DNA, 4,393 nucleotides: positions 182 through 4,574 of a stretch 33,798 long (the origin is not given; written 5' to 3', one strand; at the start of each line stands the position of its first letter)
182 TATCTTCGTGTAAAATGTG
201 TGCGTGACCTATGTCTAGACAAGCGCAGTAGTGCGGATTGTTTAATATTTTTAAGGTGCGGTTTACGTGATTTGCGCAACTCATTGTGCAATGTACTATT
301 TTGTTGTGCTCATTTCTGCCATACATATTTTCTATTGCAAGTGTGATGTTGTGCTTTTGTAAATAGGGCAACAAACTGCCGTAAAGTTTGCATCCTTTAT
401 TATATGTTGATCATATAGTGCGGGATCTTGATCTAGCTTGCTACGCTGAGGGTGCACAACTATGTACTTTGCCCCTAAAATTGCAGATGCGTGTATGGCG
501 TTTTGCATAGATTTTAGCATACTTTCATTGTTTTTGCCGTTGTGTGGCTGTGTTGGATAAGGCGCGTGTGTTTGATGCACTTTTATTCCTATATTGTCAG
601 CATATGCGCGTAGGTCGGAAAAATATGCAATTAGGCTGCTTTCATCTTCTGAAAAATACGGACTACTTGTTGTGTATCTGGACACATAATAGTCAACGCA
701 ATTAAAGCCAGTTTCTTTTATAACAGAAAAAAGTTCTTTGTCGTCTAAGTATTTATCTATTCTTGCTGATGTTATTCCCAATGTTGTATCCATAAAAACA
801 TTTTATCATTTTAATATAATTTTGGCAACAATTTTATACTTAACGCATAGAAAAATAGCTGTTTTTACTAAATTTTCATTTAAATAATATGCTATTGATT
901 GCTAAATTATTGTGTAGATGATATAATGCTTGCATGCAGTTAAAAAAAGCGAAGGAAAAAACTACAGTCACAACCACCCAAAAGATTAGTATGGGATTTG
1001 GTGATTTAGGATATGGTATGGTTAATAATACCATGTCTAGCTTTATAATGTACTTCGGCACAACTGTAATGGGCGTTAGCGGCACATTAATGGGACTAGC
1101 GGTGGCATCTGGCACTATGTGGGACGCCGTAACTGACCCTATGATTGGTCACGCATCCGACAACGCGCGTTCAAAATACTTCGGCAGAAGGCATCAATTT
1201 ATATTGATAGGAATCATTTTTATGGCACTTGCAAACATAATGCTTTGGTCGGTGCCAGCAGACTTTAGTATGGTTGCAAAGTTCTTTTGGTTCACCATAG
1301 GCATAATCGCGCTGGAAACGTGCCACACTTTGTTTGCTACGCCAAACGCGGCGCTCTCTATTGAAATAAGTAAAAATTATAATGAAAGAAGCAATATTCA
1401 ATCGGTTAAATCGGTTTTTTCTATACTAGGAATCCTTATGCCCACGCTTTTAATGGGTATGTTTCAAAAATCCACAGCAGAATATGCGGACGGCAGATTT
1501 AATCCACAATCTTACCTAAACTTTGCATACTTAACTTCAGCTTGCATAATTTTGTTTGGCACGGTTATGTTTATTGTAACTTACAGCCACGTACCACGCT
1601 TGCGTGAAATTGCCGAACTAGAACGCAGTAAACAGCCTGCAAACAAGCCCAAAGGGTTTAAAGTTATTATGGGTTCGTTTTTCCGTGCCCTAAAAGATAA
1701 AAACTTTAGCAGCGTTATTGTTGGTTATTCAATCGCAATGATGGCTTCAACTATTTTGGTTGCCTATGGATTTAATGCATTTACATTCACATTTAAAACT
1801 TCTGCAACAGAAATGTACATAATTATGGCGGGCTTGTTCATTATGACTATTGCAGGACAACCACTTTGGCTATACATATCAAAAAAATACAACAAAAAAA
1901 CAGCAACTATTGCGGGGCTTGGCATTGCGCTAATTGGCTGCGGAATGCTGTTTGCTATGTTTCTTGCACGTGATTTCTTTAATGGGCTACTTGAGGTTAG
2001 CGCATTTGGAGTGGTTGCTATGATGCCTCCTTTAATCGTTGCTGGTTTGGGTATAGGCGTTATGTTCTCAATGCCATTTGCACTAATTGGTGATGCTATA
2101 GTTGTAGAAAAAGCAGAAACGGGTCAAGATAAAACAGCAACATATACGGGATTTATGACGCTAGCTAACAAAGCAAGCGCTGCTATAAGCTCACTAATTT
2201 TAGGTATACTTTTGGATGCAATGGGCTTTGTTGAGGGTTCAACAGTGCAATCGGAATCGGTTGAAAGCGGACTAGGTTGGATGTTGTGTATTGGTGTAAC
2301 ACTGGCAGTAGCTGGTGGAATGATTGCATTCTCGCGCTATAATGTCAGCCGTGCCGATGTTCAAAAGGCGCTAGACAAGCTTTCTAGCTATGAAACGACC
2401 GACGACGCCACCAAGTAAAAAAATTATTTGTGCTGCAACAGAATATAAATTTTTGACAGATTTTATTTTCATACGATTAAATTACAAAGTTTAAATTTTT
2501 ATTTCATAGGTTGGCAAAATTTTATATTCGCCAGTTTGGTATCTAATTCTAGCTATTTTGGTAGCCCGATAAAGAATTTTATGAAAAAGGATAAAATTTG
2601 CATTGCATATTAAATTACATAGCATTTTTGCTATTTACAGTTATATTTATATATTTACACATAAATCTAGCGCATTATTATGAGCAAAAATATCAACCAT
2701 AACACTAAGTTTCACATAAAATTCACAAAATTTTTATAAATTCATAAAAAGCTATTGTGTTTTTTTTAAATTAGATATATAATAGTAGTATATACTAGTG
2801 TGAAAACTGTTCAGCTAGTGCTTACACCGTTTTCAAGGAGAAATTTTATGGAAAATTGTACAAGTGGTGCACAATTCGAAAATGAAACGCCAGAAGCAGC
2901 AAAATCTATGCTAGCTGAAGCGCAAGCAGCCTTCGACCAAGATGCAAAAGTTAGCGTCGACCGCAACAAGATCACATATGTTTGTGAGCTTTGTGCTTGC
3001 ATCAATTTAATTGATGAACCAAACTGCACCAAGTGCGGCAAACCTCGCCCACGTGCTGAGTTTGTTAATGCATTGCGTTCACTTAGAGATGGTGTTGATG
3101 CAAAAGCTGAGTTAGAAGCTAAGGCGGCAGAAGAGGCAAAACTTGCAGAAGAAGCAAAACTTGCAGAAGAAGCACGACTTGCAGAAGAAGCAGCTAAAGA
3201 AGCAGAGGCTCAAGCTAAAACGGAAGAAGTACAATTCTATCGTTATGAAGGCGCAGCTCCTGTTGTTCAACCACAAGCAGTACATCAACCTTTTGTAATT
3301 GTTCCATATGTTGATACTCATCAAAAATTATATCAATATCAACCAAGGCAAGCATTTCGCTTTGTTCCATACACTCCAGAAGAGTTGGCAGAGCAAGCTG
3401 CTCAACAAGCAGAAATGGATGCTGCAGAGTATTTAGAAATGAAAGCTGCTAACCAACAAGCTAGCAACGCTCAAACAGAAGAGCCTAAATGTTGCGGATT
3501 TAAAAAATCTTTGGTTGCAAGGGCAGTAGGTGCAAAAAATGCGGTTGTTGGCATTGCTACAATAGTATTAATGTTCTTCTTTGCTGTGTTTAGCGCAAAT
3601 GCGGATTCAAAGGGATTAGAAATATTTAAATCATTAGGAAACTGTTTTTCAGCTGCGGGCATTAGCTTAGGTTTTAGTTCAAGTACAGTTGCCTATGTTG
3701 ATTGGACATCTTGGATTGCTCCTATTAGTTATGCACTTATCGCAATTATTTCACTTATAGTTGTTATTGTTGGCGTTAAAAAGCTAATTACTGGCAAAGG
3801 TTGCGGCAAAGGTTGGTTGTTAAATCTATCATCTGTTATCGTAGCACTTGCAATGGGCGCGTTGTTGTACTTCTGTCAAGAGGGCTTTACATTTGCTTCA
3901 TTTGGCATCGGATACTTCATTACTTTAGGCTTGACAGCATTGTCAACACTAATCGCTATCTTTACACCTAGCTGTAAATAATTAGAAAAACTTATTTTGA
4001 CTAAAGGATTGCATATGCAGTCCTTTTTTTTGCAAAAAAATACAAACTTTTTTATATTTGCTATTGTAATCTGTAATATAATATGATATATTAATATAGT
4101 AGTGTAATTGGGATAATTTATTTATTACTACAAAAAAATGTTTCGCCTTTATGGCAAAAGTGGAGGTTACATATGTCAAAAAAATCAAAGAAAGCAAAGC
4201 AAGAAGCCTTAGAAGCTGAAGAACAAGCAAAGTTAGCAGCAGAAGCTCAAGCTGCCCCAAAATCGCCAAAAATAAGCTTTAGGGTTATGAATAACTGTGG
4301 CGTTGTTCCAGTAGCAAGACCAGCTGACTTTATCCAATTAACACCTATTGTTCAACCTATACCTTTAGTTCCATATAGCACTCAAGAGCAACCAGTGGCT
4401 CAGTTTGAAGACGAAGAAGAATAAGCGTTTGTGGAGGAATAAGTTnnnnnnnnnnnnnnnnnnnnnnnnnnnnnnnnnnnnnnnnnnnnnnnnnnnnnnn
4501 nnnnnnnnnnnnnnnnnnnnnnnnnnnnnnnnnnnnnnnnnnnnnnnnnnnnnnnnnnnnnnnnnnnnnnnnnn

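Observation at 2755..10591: Ten-gene same-strand array built from just two recurring modules: small Pro/Val-motif proteins (S) and 4-TM membrane proteins (M)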

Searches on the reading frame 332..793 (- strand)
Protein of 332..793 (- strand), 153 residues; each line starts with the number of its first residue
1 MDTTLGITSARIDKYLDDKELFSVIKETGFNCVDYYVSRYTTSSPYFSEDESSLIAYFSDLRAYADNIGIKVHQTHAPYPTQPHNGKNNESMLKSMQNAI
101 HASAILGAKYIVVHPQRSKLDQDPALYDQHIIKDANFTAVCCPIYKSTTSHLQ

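Call 54: search_protein_families(library=ncbifam, proteins=[window:332-793:-], max_evalue=0.001)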
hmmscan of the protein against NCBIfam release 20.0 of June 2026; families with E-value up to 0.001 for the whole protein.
window:332-793:- (153 aa): 0 families

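Call 70: search_protein_families(library=pfam, proteins=[window:332-793:-], max_evalue=0.00001)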
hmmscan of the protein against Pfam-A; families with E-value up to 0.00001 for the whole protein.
window:332-793:- (153 aa): 1 family
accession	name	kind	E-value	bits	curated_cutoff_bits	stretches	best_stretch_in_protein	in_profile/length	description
PF01261.30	AP_endonuc_2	-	1.2e-06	28.9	31.1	1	23-135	2-108/249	Xylose isomerase-like TIM barrel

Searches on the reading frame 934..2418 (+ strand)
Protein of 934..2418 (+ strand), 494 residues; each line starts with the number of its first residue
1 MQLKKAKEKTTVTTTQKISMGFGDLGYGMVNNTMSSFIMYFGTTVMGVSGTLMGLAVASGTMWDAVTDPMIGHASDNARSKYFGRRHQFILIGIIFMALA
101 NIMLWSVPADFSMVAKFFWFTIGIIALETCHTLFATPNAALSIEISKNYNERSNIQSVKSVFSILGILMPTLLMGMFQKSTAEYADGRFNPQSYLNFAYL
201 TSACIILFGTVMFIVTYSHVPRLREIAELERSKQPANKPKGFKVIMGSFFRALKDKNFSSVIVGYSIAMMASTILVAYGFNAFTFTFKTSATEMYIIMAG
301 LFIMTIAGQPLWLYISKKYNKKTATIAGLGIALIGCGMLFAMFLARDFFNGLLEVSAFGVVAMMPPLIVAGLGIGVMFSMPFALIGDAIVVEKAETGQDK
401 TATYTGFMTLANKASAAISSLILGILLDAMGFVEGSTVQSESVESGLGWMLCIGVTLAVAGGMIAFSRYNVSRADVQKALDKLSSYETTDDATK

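Call 54: search_protein_families(library=ncbifam, proteins=[window:934-2418:+], max_evalue=0.001)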
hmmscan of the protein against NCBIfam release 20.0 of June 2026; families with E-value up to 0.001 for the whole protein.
window:934-2418:+ (494 aa): 5 families
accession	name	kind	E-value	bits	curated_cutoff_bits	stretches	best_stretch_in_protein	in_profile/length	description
TIGR00792.1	gph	subfamily_domain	1.5e-36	126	231.35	1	17-483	1-434/437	glycoside-pentoside-hexuronide (GPH):cation symporter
NF007749.0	PRK10429.1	equivalog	2.7e-27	95.7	456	1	11-480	2-443/473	melibiose:sodium transporter MelB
NF007237.0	PRK09669.1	subfamily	3.2e-19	68.9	610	1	9-485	3-444/461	putative symporter YagG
NF008526.0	PRK11462.1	equivalog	6.4e-14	51.6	836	1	12-175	6-167/460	glycoside-pentoside-hexuronide family transporter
NF007353.0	PRK09848.1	equivalog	1.7e-12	46.9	528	1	17-472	10-430/457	glucuronide transporter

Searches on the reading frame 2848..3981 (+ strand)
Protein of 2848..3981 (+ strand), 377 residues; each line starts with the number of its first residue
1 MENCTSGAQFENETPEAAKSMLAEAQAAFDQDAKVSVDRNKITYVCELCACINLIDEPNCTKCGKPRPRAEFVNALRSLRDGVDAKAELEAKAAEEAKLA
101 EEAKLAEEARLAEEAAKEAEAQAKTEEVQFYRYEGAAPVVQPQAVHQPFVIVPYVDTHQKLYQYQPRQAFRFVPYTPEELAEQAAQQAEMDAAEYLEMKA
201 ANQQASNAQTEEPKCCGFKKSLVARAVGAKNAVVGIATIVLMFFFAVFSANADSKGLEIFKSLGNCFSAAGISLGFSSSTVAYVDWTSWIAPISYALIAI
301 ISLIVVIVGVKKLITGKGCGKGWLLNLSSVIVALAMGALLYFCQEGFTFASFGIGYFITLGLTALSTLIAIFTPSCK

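Call 3: search_protein_families(library=pfam, proteins=[window:2848-3981:+], max_evalue=1)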
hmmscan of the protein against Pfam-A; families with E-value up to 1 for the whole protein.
window:2848-3981:+ (377 aa): 1 family
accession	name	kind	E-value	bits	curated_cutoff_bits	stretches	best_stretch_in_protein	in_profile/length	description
PF04641.18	Rtf2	-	0.97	9.2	27.4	0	57-185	146-218/258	Rtf2 RING-finger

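Call 4: search_protein_families(library=ncbifam, proteins=[window:2848-3981:+], max_evalue=1)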
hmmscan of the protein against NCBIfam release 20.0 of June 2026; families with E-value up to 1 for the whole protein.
window:2848-3981:+ (377 aa): 2 families
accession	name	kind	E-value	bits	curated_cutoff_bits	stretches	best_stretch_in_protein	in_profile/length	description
TIGR04182.1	glyco_TIGR04182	equivalog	0.0096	15.3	325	1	246-316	213-276/293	S-layer glycoprotein N-glycosyltransferase AglJ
NF040676.1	wall_bind_EntB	exception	0.073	11.6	780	1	85-126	287-328/490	cell wall-binding protein EntB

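Call 33: search_protein_families(library=padloc, proteins=[window:2848-3981:+], max_evalue=0.1)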
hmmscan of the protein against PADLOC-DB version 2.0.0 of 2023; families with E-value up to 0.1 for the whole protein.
window:2848-3981:+ (377 aa): 0 families

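Call 34: search_protein_families(library=phrogs, proteins=[window:2848-3981:+], max_evalue=0.1)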
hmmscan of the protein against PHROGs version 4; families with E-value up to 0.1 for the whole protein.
window:2848-3981:+ (377 aa): 2 families
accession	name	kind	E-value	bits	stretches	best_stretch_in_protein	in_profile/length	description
phrog_15587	-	unknown function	0.014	16.1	1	89-127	69-107/191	-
phrog_777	-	head and packaging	0.047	13.9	1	70-209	44-153/580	major head protein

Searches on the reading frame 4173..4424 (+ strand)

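Call 3: search_protein_families(library=pfam, proteins=[window:4173-4424:+], max_evalue=1)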
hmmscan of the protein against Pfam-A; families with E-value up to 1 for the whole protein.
window:4173-4424:+ (83 aa): 1 family
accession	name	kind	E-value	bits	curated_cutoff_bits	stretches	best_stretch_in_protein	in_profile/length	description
PF02426.22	MIase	-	0.14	12.8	26.7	1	4-72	14-80/90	Muconolactone delta-isomerase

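Call 4: search_protein_families(library=ncbifam, proteins=[window:4173-4424:+], max_evalue=1)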
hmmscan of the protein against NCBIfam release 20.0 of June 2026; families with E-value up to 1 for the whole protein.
window:4173-4424:+ (83 aa): 0 families

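Call 33: search_protein_families(library=padloc, proteins=[window:4173-4424:+], max_evalue=0.1)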
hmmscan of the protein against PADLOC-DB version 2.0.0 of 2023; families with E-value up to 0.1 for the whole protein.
window:4173-4424:+ (83 aa): 0 families

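Call 34: search_protein_families(library=phrogs, proteins=[window:4173-4424:+], max_evalue=0.1)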
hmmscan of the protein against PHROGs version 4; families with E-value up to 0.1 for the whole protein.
window:4173-4424:+ (83 aa): 1 family
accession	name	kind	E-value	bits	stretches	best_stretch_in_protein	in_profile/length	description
phrog_4759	-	unknown function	0.034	14.9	1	7-48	46-88/209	-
